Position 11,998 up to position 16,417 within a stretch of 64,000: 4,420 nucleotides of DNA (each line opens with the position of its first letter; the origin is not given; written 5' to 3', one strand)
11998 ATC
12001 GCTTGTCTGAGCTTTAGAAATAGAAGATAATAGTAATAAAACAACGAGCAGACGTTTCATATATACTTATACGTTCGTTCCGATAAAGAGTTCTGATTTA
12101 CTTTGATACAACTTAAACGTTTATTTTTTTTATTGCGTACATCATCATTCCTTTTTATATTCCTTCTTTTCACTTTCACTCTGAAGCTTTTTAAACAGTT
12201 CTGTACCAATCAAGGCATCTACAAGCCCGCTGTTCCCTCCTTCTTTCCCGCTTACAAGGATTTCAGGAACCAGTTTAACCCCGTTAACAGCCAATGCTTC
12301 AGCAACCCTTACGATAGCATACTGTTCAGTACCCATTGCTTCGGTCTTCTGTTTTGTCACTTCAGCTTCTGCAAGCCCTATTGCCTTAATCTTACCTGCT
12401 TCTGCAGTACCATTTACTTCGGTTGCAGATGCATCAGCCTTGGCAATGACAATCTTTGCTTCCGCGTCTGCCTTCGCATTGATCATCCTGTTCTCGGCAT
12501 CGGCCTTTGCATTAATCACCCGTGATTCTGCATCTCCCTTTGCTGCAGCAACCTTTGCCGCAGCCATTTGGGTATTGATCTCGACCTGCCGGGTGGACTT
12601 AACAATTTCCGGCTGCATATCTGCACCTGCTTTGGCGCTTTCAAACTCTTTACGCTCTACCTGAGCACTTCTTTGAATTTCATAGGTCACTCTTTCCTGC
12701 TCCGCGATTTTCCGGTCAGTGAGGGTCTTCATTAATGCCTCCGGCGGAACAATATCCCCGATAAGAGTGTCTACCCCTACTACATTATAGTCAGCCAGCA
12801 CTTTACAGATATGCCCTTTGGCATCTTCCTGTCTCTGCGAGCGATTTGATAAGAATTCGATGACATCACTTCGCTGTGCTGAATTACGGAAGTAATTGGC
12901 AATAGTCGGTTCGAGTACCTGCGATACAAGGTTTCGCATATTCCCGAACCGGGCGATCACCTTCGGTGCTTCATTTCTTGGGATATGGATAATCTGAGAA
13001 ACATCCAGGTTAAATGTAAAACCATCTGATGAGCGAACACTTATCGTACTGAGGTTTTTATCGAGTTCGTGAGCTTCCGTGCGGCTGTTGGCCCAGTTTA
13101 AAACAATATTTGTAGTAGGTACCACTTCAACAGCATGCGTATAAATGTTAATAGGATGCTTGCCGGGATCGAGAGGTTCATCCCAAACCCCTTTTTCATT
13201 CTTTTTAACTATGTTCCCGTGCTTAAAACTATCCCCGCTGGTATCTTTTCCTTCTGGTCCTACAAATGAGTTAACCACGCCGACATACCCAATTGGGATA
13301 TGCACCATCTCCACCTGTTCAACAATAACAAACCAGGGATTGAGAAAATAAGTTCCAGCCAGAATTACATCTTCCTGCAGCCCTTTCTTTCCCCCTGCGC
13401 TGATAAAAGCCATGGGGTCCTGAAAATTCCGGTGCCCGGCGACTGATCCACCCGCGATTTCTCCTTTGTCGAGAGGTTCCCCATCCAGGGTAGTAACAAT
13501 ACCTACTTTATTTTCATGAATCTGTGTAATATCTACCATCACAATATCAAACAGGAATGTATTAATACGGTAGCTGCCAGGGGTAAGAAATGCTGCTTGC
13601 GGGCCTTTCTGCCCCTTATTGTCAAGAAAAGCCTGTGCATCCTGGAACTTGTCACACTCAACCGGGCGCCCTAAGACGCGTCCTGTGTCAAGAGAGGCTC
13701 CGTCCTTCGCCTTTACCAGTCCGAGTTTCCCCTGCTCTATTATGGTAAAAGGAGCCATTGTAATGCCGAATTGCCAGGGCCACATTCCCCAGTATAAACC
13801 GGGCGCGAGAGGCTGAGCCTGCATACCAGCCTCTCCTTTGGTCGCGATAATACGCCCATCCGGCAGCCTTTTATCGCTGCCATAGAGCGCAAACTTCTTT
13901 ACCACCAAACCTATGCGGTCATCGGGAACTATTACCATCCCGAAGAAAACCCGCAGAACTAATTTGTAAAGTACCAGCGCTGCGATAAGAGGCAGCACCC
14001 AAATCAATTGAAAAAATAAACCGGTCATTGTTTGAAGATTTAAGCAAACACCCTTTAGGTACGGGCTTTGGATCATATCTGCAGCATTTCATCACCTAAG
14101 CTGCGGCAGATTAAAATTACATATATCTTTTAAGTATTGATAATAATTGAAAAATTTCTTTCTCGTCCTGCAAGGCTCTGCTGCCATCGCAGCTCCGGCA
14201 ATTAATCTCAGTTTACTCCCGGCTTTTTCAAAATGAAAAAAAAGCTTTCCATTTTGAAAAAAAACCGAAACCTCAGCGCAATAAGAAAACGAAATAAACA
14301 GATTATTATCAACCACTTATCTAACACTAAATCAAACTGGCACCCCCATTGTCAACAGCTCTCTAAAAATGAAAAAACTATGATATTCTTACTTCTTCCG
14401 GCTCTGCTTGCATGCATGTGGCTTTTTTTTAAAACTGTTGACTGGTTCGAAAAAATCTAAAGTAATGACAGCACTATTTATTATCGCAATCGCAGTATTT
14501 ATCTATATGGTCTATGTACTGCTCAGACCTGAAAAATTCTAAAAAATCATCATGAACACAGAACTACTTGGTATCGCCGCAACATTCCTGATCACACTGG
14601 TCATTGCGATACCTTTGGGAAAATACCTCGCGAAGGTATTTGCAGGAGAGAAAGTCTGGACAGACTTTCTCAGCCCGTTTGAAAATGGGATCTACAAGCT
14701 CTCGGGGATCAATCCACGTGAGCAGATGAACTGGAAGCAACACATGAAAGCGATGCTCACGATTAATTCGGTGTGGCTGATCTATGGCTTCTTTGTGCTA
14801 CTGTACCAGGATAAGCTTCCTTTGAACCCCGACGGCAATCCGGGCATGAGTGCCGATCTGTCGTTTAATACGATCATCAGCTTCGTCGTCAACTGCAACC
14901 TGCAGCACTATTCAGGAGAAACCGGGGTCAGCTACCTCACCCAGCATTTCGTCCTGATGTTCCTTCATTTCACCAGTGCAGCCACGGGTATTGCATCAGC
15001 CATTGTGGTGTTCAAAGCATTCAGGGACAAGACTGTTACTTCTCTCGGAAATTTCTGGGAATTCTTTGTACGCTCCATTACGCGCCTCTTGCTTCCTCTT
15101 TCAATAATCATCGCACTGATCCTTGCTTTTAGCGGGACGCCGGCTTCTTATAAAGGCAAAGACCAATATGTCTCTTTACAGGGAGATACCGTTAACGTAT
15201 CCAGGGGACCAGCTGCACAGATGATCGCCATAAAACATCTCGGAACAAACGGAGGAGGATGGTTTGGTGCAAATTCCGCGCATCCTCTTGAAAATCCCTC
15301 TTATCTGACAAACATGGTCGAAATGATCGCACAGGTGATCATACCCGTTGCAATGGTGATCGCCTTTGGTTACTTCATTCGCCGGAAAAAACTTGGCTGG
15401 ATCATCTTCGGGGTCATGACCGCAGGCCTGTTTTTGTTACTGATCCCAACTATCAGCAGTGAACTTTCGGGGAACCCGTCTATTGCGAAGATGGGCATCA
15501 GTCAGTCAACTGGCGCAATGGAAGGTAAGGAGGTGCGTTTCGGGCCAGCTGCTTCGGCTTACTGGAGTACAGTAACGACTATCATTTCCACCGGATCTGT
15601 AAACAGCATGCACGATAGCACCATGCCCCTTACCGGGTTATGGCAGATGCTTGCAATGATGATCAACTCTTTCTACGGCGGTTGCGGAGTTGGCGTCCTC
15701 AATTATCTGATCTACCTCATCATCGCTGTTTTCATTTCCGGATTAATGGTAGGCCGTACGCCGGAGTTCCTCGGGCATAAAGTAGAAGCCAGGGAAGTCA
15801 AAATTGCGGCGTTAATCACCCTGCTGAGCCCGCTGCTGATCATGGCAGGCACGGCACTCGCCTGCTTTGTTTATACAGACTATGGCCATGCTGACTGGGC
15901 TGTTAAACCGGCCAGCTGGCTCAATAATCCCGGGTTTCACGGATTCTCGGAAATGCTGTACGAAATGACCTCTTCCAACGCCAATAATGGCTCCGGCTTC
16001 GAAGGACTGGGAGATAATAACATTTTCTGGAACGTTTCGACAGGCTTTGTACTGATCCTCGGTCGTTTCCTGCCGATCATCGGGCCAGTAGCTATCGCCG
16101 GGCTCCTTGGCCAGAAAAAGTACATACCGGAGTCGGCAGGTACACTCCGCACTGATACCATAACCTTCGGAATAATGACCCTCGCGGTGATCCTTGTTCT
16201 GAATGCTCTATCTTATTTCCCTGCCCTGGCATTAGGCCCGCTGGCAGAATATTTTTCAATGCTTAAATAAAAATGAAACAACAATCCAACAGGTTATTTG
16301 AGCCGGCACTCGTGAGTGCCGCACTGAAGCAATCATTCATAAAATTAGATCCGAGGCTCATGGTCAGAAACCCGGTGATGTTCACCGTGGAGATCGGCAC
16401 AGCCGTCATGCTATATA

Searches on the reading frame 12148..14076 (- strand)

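Call 21: search_protein_families(library=pfam, proteins=[window:12148-14076:-], max_evalue=0.001)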
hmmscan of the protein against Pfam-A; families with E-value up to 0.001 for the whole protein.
window:12148-14076:- (643 aa): 1 family
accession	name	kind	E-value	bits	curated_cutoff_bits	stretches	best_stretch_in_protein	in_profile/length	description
PF01145.31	Band_7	-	1.8e-25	90.4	23.6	1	261-470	4-173/176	SPFH domain / Band 7 family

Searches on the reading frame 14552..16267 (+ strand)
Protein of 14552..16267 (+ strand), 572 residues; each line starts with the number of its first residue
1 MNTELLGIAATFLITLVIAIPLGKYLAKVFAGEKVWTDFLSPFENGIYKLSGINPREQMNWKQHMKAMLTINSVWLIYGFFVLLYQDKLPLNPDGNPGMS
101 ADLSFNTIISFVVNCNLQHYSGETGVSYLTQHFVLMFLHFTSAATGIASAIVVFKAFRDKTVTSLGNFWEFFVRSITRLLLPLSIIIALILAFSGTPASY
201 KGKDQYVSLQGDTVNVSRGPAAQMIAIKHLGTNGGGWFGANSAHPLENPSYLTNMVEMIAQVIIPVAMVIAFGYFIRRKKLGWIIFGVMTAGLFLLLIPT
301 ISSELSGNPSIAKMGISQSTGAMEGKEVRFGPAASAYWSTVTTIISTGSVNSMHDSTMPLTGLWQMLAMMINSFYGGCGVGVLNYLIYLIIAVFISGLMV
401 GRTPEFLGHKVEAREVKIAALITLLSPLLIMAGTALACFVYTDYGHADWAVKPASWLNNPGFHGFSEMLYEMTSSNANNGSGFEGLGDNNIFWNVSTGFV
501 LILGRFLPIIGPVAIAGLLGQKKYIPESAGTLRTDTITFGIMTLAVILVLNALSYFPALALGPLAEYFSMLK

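Call 21: search_protein_families(library=pfam, proteins=[window:14552-16267:+], max_evalue=0.001)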
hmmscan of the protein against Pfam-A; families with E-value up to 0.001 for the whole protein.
window:14552-16267:+ (572 aa): 1 family
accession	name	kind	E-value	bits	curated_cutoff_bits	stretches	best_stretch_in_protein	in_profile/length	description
PF03814.21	KdpA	-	1.7e-225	749.8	22.6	1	10-568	2-548/548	Potassium-transporting ATPase A subunit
